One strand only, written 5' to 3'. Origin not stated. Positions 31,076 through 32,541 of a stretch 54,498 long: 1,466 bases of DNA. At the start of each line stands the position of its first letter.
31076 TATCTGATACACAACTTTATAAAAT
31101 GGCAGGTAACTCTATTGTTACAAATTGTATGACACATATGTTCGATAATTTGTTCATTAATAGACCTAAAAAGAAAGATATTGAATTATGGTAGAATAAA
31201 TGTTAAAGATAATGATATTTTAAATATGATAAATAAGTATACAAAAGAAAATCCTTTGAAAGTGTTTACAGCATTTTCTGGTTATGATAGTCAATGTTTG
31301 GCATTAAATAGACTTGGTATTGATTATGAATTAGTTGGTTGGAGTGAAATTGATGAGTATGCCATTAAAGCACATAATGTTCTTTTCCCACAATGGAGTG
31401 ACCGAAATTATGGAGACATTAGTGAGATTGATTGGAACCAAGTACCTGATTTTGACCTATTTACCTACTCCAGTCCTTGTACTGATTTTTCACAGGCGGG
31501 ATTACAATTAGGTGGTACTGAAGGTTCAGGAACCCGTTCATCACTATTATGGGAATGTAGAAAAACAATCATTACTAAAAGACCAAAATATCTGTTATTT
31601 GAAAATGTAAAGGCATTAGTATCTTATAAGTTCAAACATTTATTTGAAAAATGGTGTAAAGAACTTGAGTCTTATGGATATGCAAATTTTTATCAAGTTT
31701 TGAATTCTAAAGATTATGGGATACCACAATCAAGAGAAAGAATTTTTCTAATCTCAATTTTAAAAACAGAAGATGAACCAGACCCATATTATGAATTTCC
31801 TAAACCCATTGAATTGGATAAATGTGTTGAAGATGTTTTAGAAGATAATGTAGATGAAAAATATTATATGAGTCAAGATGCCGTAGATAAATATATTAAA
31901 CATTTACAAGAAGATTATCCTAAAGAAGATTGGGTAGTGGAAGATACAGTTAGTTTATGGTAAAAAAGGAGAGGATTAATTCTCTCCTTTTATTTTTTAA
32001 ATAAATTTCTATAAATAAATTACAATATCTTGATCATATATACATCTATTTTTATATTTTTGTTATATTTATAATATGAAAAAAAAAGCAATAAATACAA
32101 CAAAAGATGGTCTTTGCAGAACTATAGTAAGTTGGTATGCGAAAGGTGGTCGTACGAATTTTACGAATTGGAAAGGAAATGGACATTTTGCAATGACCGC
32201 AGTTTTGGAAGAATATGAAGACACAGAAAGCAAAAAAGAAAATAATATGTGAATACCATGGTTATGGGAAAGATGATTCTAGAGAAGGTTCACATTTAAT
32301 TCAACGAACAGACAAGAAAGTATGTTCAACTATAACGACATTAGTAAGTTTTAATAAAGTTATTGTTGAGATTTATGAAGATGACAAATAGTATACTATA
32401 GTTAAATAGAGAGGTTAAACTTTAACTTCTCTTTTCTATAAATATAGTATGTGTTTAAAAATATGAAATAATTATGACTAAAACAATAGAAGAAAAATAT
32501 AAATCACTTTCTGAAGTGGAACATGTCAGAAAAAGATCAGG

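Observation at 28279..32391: Methyltransferase island assembled from split, permuted and TRD-only C5-MTase parts: a possible combinatorial multispecific methylation system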

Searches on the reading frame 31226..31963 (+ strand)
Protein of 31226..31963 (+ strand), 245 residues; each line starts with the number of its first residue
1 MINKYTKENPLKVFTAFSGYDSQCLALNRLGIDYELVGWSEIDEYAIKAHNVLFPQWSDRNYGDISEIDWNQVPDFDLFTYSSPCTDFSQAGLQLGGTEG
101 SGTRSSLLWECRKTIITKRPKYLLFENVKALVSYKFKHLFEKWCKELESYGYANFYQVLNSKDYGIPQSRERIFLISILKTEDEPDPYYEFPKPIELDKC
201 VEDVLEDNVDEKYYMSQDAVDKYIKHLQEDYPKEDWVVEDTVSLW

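Call 3: search_protein_families(library=pfam, proteins=[window:31226-31963:+], max_evalue=1)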
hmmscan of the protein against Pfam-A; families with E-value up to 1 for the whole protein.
window:31226-31963:+ (245 aa): 1 family
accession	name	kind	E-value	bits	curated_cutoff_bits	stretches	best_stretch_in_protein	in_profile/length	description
PF00145.23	DNA_methylase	-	8e-50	170.5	22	1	14-227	4-216/324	C-5 cytosine-specific DNA methylase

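Call 6: find_related_loci(query=window:31226-31963:+, collection=viral_contigs, flank=6000)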
Query window:31226-31963:+ (245 aa) in viral_contigs; peptide patterns used: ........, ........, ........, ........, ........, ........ (x = any residue, [..] = any of these).
7 stretches matched a pattern; 4 encode a relative of the query (tblastn E <= 1e-3); 4 distinct loci.
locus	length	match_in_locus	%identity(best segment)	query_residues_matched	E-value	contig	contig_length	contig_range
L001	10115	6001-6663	56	4-235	2e-82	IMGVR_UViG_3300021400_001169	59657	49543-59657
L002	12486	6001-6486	75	85-245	1e-77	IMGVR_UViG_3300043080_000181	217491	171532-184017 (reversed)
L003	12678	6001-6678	51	3-224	4e-77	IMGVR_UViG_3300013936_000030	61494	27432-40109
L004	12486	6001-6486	75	85-245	1e-77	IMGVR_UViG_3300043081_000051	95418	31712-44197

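Call 31: find_homologous_proteins(query=window:31226-31963:+, max_evalue=1e-20)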
Query window:31226-31963:+ (245 aa): 7589 proteins with E <= 1e-20 among 7731 candidates; the best 120 are listed.
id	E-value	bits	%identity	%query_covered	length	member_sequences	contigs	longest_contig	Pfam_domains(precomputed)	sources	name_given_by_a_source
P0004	1.0e-163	561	98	100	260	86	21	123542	PF00145.24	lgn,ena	-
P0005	1.6e-131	455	82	96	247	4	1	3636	PF00145.24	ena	-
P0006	2.6e-131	455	79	100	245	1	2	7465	PF00145.24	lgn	-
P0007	3.9e-131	454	81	96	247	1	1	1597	PF00145.24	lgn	-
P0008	6.3e-131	453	81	96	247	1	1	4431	PF00145.24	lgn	-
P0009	6.6e-131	453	81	96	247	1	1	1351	PF00145.24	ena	-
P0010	8.5e-131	453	80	96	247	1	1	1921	PF00145.24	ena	-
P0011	1.0e-130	453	81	96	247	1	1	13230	PF00145.24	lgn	-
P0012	1.0e-130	453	81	96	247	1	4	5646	PF00145.24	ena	-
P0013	1.1e-130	453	80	96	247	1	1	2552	PF00145.24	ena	-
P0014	1.1e-130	453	80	96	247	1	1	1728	PF00145.24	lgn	-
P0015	1.1e-130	453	81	96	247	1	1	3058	PF00145.24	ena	-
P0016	1.2e-130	453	81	96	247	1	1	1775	PF00145.24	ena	-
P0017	1.5e-130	452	81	96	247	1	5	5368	PF00145.24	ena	-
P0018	2.2e-130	452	80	96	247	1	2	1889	PF00145.24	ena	-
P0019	2.3e-130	452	80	96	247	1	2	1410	PF00145.24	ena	-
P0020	2.3e-130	452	80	96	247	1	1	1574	PF00145.24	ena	-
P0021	2.4e-130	452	81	96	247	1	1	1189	PF00145.24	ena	-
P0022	2.4e-130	452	81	96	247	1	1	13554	PF00145.24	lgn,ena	-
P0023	2.4e-130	452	81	96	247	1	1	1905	PF00145.24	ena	-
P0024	2.4e-130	452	80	96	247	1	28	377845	PF00145.24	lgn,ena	-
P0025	2.4e-130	452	80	96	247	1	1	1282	PF00145.24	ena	-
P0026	2.9e-130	451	81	96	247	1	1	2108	PF00145.24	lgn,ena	-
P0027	3.1e-130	451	80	96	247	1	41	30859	PF00145.24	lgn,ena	-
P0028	3.3e-130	451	80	96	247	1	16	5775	PF00145.24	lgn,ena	-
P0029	3.5e-130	451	80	96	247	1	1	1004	PF00145.24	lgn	-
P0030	3.5e-130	451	80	96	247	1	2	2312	PF00145.24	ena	-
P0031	3.6e-130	451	80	96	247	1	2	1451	PF00145.24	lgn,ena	-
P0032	3.7e-130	451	80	96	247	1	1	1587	PF00145.24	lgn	-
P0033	3.8e-130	451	80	96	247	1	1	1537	PF00145.24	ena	-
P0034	4.2e-130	451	81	96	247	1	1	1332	PF00145.24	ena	-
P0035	4.5e-130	451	80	96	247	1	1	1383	PF00145.24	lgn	-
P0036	4.5e-130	451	80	96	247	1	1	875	PF00145.24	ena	-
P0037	4.8e-130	451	80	96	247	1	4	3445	PF00145.24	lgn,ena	-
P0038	4.8e-130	451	80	96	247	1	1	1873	PF00145.24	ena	-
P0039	5.0e-130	450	80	96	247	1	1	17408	PF00145.24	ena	-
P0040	5.0e-130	450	80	96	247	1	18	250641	PF00145.24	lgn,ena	-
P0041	5.4e-130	450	80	96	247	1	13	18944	PF00145.24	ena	-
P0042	5.5e-130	450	80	96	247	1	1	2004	PF00145.24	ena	-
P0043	5.7e-130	450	80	96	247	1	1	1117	PF00145.24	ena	-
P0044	6.4e-130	450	81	95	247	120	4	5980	PF00145.24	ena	-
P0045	6.8e-130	450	80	96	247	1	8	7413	PF00145.24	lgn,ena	-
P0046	7.3e-130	450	80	96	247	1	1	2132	PF00145.24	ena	-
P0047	9.3e-130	450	80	96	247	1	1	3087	PF00145.24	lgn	-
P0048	1.2e-129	449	80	96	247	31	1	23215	PF00145.24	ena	-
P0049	1.2e-129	449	80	96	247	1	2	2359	PF00145.24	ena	-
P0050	1.3e-129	449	80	96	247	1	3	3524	PF00145.24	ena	-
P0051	1.3e-129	449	80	96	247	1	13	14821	PF00145.24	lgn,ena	-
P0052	1.4e-129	449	80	96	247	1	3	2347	PF00145.24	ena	-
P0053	1.6e-129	449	80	96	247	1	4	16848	PF00145.24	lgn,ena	-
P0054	1.8e-129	449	77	100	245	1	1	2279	PF00145.24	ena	-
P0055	1.8e-129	449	80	96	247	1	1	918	PF00145.24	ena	-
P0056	2.0e-129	449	80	96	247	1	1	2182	PF00145.24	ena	-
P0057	2.0e-129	449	80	96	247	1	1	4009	PF00145.24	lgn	-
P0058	2.1e-129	448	80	96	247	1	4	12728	PF00145.24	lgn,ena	-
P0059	2.2e-129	448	80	96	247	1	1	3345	PF00145.24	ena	-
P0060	4.2e-129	447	76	100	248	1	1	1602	PF00145.24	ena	-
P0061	4.3e-129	447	80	96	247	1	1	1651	PF00145.24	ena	-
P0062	4.4e-129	447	80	95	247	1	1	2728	PF00145.24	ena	-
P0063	4.7e-129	447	80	96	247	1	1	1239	PF00145.24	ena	-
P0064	5.1e-129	447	79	96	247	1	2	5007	PF00145.24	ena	-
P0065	5.5e-129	447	79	96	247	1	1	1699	PF00145.24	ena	-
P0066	5.9e-129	447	81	96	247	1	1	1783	PF00145.24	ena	-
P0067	6.1e-129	447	79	96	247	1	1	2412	PF00145.24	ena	-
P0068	6.4e-129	447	79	96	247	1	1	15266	PF00145.24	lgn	-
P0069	7.1e-129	447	79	96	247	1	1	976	PF00145.24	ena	-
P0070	8.1e-129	447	77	100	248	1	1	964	PF00145.24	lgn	-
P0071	8.8e-129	446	80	96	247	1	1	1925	PF00145.24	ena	-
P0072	1.0e-128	446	81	96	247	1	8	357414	PF00145.24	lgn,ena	-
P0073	1.0e-128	446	79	96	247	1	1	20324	PF00145.24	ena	-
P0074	1.1e-128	446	78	100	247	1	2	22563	PF00145.24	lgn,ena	-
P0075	1.6e-128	446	77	100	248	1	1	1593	PF00145.24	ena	-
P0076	1.8e-128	445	79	96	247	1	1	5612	PF00145.24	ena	-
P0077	2.5e-128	445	76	100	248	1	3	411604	PF00145.24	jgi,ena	-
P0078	2.6e-128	445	79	96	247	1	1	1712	PF00145.24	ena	-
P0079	2.7e-128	445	78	100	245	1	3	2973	PF00145.24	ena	-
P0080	2.8e-128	445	79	96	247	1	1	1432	PF00145.24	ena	-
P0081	2.8e-128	445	80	95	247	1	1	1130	PF00145.24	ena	-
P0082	3.3e-128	445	76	100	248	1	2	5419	PF00145.24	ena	-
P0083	3.6e-128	444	76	100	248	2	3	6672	PF00145.24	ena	-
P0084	5.7e-128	444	77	100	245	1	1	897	PF00145.24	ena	-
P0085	1.1e-127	443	76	100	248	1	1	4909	PF00145.24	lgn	-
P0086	1.2e-127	443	79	96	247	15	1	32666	PF00145.24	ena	-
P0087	1.3e-127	443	76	100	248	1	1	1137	PF00145.24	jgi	jgi:DNA (cytosine-5)-methyltransferase 1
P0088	1.6e-127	442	77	100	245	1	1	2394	PF00145.24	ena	-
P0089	1.9e-127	442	76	100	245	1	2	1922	PF00145.24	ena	-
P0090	1.9e-127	442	76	100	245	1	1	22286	PF00145.24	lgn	-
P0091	2.5e-127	442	76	100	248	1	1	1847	PF00145.24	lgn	-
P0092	2.6e-127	442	79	96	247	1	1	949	PF00145.24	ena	-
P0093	3.0e-127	441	79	96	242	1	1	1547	PF00145.24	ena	-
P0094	3.5e-127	441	75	100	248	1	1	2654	PF00145.24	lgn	-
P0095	5.5e-127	441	79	96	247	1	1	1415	PF00145.24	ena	-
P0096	5.6e-127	440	76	100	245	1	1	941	PF00145.24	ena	-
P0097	7.6e-127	440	78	96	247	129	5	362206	PF00145.24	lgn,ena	-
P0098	8.3e-127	440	75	100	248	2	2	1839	PF00145.24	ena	-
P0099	1.1e-126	440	78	96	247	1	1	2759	PF00145.24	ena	-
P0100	1.6e-126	439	78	96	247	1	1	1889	PF00145.24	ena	-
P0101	1.8e-126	439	76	100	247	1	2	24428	PF00145.24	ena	-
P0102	2.6e-126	438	76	100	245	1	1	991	PF00145.24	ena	-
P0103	2.8e-126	438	76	100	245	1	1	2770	PF00145.24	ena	-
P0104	2.9e-126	438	75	100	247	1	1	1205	PF00145.24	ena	-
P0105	3.5e-126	438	78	96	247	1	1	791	PF00145.24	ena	-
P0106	3.6e-126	438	76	100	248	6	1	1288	PF00145.24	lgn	-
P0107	5.3e-126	437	76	100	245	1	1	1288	PF00145.24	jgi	-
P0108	6.5e-126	437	74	100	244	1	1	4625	PF00145.24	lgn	-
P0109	8.2e-126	437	75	100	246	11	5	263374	PF00145.24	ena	-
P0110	1.1e-125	436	77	96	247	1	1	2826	PF00145.24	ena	-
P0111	2.0e-125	435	74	100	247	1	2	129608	PF00145.24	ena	-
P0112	2.0e-125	435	75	100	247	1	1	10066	PF00145.24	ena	-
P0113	2.5e-125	435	79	61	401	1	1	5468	PF07591.16,PF00145.24,PF13403.12,PF14890.12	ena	-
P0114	3.6e-125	435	77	96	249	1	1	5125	PF00145.24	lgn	-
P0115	9.3e-125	433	77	61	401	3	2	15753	PF07591.16,PF00145.24,PF13403.12,PF14890.12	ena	-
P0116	1.1e-124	433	77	96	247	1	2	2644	PF00145.24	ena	-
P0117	1.2e-124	433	75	100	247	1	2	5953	PF00145.24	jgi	jgi:DNA (cytosine-5)-methyltransferase 1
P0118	1.4e-124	433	78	61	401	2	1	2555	PF07591.16,PF00145.24,PF13403.12,PF14890.12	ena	-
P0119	2.8e-124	432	77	96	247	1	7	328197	PF00145.24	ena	-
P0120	3.8e-124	431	77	61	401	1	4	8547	PF07591.16,PF00145.24,PF13403.12,PF14890.12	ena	-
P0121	4.4e-124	431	76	96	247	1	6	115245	PF00145.24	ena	-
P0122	1.3e-123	429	74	100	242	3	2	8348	PF00145.24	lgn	-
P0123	1.4e-123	429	74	100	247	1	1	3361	PF00145.24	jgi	jgi:DNA (cytosine-5)-methyltransferase 1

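Call 32: find_encoding_contigs(protein=P0077, flank=5000, max_places=2)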
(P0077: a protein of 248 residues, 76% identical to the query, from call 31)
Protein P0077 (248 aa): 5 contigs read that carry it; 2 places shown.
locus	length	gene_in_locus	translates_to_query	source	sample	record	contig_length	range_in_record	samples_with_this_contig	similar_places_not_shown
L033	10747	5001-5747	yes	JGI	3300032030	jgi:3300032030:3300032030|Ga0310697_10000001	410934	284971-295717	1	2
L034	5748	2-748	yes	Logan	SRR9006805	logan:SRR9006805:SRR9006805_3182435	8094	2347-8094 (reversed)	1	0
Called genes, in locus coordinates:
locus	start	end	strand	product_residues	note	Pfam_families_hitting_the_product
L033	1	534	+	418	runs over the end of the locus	PF00145:DNA_methylase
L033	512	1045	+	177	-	-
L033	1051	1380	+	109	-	-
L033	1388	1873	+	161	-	-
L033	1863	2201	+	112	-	-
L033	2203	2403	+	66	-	-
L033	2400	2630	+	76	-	-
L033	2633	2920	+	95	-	-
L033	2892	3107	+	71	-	-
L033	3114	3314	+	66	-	-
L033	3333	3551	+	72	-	PF00145:DNA_methylase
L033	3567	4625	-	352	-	PF24308:DUF7487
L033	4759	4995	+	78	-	-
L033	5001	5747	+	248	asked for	PF00145:DNA_methylase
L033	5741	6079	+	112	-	-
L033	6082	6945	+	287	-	-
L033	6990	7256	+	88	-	-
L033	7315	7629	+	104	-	-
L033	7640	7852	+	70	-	-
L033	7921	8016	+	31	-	-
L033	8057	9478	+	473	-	PF02384:N6_Mtase, PF07669:Eco57I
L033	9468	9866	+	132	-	-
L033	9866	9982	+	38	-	-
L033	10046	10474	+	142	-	-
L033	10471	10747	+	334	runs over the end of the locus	-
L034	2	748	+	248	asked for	PF00145:DNA_methylase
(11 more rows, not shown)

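Call 33: find_encoding_contigs(protein=P0024, flank=5000, max_places=2)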
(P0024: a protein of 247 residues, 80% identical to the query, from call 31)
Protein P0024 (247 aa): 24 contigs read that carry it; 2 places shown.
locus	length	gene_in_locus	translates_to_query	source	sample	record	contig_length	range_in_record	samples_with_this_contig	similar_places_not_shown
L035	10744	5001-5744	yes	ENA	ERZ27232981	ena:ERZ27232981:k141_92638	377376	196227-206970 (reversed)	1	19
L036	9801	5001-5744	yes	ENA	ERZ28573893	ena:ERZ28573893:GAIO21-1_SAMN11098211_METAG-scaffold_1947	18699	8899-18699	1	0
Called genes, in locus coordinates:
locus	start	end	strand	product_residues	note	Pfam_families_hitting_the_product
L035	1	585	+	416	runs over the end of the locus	PF00145:DNA_methylase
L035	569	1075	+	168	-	PF08719:NADAR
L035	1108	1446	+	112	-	-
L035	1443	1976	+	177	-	-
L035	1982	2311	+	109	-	-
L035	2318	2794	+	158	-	-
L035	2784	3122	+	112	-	PF00145:DNA_methylase (weak)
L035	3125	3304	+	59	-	-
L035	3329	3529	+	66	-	-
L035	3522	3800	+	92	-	-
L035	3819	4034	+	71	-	-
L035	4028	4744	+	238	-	-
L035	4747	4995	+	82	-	-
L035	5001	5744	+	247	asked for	PF00145:DNA_methylase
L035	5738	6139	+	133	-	-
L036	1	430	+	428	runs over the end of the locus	PF00145:DNA_methylase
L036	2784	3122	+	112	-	PF00145:DNA_methylase (weak)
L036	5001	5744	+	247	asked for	PF00145:DNA_methylase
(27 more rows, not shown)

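Call 34: find_encoding_contigs(protein=P0109, flank=5000, max_places=2)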
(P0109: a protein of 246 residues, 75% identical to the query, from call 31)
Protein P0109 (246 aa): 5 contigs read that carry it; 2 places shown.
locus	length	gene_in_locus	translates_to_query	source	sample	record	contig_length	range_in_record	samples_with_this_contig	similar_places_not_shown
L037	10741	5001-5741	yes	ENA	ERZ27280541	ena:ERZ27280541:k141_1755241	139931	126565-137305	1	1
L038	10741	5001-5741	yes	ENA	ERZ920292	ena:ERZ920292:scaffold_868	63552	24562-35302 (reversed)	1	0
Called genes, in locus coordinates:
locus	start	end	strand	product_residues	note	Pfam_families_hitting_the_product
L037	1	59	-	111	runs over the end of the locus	-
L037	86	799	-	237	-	-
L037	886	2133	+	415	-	PF00145:DNA_methylase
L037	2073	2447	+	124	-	-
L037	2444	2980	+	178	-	-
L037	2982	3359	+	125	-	-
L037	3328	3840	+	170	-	-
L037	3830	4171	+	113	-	PF00145:DNA_methylase (faint)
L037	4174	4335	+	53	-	-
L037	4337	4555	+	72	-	-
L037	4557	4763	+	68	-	-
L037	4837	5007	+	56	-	-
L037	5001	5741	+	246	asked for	PF00145:DNA_methylase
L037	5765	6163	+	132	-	-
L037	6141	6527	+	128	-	-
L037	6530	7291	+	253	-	-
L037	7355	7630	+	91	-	-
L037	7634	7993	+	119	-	-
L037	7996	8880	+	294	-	PF01697:Glyco_transf_92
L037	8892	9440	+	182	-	-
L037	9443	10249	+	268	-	-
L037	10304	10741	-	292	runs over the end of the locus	PF07463:NUMOD4 (faint), PF13392:HNH_3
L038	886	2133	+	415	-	PF00145:DNA_methylase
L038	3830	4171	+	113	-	PF00145:DNA_methylase (faint)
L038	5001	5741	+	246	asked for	PF00145:DNA_methylase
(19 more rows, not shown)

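Call 39: search_protein_families(library=ncbifam, proteins=[L037:3328-3840:+, L033:5741-6079:+, L033:1863-2201:+], max_evalue=1)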
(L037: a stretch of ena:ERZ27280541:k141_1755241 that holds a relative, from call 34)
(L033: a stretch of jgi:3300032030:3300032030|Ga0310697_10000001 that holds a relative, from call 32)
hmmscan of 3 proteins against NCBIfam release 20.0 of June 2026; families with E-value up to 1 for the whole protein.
L037:3328-3840:+ (170 aa): 2 families
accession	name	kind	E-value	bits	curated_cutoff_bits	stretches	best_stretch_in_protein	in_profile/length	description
NF004168.0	PRK05634.1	equivalog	7.4e-07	29.1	129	1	2-154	5-159/185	nucleosidase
NF005522.0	PRK07164.1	equivalog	0.061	12.8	161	1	118-157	147-191/218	5'-methylthioadenosine/S-adenosylhomocysteine nucleosidase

L033:5741-6079:+ (112 aa): 0 families

L033:1863-2201:+ (112 aa): 2 families
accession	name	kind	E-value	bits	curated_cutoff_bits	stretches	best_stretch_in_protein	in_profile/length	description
TIGR00675.1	dcm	superfamily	3.1e-06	27.1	100.65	1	37-99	271-329/329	DNA (cytosine-5-)-methyltransferase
NF007772.0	PRK10458.1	subfamily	0.00028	19.6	710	1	46-97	399-450/472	DNA cytosine methylase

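Call 65: search_dna_similar(query=L033:5741-6079:+, collection=phages, mode=protein, max_evalue=0.001, max_rows=15)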
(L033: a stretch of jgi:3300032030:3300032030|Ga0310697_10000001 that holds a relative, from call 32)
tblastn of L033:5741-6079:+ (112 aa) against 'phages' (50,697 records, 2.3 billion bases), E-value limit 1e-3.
No match.

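Call 80: find_related_loci(query=L033:5741-6079:+, collection=genome_contigs, flank=6000)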
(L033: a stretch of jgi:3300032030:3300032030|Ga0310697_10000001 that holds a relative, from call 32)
Query L033:5741-6079:+ (112 aa) in genome_contigs; peptide patterns used: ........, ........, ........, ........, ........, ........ (x = any residue, [..] = any of these).
58 stretches matched a pattern, but none encodes a relative of the query by tblastn (E <= 1e-3).

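Call 83: search_protein_families(library=phrogs, proteins=[L033:5741-6079:+], max_evalue=0.01)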
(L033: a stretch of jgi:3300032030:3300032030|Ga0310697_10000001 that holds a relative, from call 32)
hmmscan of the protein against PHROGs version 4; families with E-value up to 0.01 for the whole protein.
L033:5741-6079:+ (112 aa): 0 families

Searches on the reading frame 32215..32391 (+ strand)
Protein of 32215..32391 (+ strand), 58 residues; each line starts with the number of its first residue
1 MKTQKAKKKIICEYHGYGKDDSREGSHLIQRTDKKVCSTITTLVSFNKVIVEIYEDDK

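Call 3: search_protein_families(library=pfam, proteins=[window:32215-32391:+], max_evalue=1)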
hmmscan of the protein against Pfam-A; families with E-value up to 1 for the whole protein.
window:32215-32391:+ (58 aa): 0 families

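Call 15: find_homologous_proteins(query=window:32215-32391:+, max_evalue=0.01)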
Query window:32215-32391:+ (58 aa): 3 proteins with E <= 0.01 among 3 candidates.
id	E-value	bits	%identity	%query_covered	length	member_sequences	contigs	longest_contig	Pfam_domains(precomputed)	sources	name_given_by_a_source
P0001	3.7e-28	113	91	100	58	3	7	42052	-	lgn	-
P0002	1.8e-27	111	90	100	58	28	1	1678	-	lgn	-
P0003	7.0e-8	50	100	48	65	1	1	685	-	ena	-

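Call 16: find_encoding_contigs(protein=P0001, flank=8000, max_places=8)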
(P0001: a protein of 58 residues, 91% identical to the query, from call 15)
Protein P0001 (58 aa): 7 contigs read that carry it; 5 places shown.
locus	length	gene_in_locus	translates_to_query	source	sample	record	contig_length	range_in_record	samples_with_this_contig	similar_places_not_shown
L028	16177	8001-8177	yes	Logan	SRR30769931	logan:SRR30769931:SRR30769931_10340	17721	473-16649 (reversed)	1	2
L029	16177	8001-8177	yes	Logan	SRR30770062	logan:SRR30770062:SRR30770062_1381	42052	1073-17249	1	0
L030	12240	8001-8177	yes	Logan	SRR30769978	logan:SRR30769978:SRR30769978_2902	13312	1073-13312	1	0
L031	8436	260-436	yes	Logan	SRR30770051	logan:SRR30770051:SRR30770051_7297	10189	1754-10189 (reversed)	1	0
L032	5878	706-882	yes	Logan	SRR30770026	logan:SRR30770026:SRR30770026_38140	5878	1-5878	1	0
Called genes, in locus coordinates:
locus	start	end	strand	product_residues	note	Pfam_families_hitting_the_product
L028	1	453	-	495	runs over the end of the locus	-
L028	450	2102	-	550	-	-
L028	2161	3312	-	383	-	PF08014:MATCAP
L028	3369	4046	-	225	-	PF00149:Metallophos, PF12850:Metallophos_2 (faint)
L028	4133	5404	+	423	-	PF00145:DNA_methylase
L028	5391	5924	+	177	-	PF00145:DNA_methylase (weak)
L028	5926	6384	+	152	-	-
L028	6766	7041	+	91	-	PF00145:DNA_methylase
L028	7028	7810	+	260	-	PF00145:DNA_methylase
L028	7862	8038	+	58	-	-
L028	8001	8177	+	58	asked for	-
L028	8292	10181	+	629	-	PF02518:HATPase_c (weak), PF00204:DNA_gyraseB, PF01751:Toprim (weak), PF16898:TOPRIM_C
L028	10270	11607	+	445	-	PF00521:DNA_topoisoIV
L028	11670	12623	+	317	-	PF02511:Thy1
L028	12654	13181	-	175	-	-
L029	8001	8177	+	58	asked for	-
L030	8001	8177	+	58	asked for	-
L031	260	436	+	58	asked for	-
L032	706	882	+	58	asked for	-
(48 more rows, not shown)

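Call 83: search_protein_families(library=phrogs, proteins=[window:32215-32391:+], max_evalue=0.01)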
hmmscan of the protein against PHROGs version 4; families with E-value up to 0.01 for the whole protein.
window:32215-32391:+ (58 aa): 0 families
